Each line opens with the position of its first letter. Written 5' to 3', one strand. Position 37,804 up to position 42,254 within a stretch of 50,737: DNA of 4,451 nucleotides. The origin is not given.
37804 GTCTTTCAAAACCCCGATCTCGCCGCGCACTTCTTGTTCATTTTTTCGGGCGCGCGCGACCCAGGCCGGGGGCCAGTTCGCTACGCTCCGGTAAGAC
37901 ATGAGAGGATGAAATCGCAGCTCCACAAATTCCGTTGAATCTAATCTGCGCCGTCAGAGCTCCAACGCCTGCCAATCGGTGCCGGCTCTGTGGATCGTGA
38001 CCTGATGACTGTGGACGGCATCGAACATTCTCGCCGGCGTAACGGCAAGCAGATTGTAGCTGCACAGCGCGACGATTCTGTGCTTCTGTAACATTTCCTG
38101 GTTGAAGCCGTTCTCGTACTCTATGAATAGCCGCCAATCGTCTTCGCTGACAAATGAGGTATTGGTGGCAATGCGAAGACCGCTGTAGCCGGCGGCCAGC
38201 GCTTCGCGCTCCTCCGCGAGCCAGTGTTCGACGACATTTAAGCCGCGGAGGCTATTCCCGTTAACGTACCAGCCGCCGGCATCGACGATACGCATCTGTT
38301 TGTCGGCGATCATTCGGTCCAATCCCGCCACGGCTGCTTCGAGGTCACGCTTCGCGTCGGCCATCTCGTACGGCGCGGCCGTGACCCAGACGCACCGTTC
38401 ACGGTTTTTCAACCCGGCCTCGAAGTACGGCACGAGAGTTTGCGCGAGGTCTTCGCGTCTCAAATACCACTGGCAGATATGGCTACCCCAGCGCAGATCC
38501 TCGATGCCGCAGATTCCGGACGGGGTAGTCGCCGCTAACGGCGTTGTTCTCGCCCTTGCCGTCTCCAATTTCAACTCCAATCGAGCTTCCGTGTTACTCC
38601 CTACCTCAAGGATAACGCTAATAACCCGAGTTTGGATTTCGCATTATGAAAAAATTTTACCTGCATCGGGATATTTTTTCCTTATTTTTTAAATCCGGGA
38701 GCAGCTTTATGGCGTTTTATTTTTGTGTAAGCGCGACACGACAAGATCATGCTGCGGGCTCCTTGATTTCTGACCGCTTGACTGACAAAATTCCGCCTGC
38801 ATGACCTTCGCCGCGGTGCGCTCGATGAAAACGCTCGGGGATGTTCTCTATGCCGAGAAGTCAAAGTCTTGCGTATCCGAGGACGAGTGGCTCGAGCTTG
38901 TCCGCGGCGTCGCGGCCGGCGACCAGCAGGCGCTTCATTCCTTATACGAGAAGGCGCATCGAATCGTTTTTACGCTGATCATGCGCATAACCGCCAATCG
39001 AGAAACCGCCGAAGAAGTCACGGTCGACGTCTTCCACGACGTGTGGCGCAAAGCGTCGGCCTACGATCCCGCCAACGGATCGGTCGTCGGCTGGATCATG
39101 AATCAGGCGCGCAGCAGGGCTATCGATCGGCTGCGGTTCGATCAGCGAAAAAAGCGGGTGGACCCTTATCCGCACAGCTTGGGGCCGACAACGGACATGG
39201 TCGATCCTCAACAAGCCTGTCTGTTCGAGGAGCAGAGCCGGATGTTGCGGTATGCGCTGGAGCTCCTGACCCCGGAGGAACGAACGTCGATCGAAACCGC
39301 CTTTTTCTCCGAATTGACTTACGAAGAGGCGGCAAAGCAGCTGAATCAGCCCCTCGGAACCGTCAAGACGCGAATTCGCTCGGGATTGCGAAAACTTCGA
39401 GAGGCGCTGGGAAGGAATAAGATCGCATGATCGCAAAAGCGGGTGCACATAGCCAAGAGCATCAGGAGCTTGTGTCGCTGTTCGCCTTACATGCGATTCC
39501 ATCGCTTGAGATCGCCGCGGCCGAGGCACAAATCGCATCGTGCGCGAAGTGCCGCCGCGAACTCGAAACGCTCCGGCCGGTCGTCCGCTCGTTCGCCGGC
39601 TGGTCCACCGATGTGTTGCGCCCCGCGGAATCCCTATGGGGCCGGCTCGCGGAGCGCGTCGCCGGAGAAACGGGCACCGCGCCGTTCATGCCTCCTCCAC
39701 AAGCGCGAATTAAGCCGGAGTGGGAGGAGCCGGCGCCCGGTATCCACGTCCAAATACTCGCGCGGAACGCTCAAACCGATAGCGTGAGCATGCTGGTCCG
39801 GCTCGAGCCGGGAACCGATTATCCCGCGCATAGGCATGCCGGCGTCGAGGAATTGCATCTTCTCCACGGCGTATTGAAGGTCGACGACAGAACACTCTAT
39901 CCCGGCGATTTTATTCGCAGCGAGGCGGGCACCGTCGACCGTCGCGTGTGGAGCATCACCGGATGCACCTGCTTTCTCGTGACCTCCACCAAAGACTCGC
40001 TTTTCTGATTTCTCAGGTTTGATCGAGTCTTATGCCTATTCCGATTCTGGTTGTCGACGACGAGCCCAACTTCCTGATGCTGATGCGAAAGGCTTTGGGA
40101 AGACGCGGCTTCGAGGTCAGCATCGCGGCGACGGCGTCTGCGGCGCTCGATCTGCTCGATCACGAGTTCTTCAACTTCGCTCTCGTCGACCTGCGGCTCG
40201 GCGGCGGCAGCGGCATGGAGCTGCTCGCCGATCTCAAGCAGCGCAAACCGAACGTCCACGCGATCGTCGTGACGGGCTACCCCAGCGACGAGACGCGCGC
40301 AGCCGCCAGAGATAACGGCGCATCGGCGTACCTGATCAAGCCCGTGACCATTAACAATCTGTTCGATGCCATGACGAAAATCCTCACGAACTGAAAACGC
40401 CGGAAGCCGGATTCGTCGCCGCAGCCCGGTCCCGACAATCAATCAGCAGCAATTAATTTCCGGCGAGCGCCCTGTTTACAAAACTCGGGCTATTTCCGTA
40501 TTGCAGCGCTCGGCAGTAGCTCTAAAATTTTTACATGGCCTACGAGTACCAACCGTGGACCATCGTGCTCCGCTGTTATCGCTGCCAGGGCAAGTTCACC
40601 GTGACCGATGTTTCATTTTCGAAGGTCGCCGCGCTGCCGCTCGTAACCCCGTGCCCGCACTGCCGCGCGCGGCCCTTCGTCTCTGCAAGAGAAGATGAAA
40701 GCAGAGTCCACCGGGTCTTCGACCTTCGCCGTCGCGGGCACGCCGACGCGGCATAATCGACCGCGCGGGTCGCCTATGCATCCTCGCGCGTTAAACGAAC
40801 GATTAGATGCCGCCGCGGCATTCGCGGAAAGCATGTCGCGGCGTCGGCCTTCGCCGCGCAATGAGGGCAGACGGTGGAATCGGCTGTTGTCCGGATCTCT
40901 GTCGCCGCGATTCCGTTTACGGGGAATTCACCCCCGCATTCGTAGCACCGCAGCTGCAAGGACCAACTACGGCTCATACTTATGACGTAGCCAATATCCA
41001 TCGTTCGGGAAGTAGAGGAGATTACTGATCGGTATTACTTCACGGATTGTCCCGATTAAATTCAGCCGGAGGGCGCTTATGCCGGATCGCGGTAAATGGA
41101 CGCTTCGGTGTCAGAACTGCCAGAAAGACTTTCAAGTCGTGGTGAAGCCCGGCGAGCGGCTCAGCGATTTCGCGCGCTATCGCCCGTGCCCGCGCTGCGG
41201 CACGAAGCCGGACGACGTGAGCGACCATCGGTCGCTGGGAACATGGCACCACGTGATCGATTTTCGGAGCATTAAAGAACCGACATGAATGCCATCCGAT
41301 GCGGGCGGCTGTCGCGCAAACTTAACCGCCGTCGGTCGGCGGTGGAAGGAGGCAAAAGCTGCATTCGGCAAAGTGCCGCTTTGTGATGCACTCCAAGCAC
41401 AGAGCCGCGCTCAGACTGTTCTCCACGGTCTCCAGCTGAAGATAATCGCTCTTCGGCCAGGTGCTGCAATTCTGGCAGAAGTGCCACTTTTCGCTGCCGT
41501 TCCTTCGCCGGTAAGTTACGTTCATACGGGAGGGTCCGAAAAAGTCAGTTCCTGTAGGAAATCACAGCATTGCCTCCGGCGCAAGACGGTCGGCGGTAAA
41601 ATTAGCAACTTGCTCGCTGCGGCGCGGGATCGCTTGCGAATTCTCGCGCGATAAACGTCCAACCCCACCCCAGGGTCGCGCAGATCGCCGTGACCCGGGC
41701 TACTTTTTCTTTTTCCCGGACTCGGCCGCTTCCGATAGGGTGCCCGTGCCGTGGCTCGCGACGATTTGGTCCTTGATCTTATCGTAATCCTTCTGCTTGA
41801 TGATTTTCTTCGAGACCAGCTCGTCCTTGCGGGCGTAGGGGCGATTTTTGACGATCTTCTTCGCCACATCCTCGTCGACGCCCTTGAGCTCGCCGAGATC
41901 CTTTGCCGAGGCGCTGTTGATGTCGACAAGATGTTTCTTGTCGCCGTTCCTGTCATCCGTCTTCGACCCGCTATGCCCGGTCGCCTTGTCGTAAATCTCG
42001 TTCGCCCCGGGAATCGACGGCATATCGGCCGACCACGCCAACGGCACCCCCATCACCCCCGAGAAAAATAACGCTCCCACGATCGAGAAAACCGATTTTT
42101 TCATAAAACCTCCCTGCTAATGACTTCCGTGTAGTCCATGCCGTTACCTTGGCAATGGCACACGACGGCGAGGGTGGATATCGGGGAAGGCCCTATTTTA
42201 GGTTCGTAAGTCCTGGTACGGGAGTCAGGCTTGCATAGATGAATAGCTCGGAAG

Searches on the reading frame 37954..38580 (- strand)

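Call 68: search_protein_families(library=pfam, proteins=[window:37954-38580:-], max_evalue=0.01)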
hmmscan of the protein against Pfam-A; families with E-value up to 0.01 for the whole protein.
window:37954-38580:- (208 aa): 1 family
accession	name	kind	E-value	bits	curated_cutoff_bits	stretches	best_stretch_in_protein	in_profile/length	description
PF14417.12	MEDS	-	4.6e-33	114.8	29.8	1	34-193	2-161/161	MEDS: MEthanogen/methylotroph, DcmR Sensory domain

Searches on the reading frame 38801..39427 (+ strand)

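Call 68: search_protein_families(library=pfam, proteins=[window:38801-39427:+], max_evalue=0.01)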
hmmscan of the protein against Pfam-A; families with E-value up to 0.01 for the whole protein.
window:38801-39427:+ (209 aa): 4 families
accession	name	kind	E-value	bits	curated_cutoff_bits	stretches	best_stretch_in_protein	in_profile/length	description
PF04545.22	Sigma70_r4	-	6.2e-12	45.3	24.1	1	152-201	1-50/50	Sigma-70, region 4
PF08281.18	Sigma70_r4_2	-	1.2e-10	41.3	25.7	1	147-199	2-54/54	Sigma-70, region 4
PF04542.20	Sigma70_r2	-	1.3e-09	38.1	24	1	48-116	1-70/71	Sigma-70 region 2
PF07638.17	Sigma70_ECF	-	5.6e-07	30.1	21.1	1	33-193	7-173/185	ECF sigma factor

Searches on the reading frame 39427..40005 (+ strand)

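Call 68: search_protein_families(library=pfam, proteins=[window:39427-40005:+], max_evalue=0.01)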
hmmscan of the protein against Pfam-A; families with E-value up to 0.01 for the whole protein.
window:39427-40005:+ (193 aa): 3 families
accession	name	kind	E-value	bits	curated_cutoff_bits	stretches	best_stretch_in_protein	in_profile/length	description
PF12973.13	Cupin_7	-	2.7e-14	53.3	27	1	98-186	12-101/105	ChrR Cupin-like domain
PF07883.17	Cupin_2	-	0.00016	21.7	27.2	1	123-169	2-52/70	Cupin domain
PF13490.11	zf-HC2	-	0.0089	16.5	22.2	0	11-43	3-35/35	Putative zinc-finger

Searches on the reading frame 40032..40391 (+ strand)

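Call 68: search_protein_families(library=pfam, proteins=[window:40032-40391:+], max_evalue=0.01)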
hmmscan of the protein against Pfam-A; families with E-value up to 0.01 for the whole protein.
window:40032-40391:+ (120 aa): 1 family
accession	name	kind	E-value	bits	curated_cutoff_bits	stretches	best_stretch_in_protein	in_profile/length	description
PF00072.30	Response_reg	-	1.9e-23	83.2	30.2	1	5-114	1-110/111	Response regulator receiver domain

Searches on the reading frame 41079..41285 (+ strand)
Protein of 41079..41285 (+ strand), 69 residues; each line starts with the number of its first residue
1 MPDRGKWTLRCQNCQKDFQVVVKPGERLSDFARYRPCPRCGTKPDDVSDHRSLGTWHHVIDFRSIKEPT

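Call 68: search_protein_families(library=pfam, proteins=[window:41079-41285:+], max_evalue=0.01)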
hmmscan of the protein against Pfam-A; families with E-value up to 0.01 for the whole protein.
window:41079-41285:+ (69 aa): 2 families
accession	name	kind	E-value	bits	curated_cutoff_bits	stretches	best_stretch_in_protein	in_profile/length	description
PF09723.15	Zn_ribbon_8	-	0.0053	17.2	34.4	0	10-43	7-35/41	Zinc ribbon domain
PF13248.11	Zn_ribbon_3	-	0.0078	16.1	27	0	35-46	3-14/26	zinc-ribbon domain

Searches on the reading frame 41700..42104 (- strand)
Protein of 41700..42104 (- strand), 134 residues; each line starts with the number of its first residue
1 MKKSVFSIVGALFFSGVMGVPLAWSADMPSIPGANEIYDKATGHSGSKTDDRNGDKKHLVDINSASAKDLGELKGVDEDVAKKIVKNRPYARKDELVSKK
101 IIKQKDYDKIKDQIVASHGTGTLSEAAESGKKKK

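Call 68: search_protein_families(library=pfam, proteins=[window:41700-42104:-], max_evalue=0.01)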
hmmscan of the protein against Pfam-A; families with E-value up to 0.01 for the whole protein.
window:41700-42104:- (134 aa): 2 families
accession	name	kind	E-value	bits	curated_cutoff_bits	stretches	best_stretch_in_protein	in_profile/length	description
PF12836.13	HHH_3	-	4.5e-12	46.3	27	1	56-114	2-64/65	Helix-hairpin-helix motif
PF06514.17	PsbU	-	1.3e-05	25.5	24.5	1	49-100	3-55/93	Photosystem II 12 kDa extrinsic protein (PsbU)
